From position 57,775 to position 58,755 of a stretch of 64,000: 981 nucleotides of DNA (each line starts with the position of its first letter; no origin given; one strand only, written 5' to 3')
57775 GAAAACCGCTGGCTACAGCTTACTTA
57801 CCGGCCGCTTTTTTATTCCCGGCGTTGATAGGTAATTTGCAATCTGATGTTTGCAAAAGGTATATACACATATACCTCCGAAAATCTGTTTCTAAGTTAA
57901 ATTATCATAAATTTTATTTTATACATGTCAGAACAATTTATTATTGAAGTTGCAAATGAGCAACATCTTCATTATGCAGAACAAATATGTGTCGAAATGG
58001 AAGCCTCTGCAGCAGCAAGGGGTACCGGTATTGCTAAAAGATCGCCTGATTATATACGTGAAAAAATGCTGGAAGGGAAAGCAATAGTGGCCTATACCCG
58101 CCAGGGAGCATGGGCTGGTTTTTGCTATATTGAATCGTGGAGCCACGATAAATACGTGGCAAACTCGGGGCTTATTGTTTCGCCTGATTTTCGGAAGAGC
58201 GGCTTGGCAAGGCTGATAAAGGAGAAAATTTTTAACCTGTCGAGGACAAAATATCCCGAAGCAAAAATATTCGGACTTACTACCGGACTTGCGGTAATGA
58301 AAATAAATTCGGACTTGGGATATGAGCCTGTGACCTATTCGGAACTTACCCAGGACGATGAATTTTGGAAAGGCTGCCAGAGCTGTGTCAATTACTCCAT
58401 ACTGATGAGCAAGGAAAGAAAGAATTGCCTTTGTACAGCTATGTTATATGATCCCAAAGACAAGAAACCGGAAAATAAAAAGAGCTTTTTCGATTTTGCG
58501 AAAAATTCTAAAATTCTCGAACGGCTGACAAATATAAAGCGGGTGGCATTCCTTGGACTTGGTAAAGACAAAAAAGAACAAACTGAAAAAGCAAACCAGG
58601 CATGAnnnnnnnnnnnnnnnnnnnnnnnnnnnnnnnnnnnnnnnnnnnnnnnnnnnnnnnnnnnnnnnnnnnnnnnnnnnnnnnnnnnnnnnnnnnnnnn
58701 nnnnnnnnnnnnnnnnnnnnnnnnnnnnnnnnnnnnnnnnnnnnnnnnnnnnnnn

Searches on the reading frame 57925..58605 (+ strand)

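Call 77: search_protein_families(library=pfam, proteins=[window:57925-58605:+], max_evalue=0.00001)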
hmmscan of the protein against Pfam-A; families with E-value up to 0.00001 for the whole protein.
window:57925-58605:+ (226 aa): 0 families

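Call 85: search_protein_families(library=pfam, proteins=[window:57925-58605:+], max_evalue=0.01)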
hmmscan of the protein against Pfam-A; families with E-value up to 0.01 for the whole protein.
window:57925-58605:+ (226 aa): 2 families
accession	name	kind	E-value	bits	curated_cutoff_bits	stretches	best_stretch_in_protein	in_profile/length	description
PF13508.13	Acetyltransf_7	-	0.0011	19.8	27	1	54-104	6-54/84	Acetyltransferase (GNAT) domain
PF00583.31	Acetyltransf_1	-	0.008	16.9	20.7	0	51-104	33-86/116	Acetyltransferase (GNAT) family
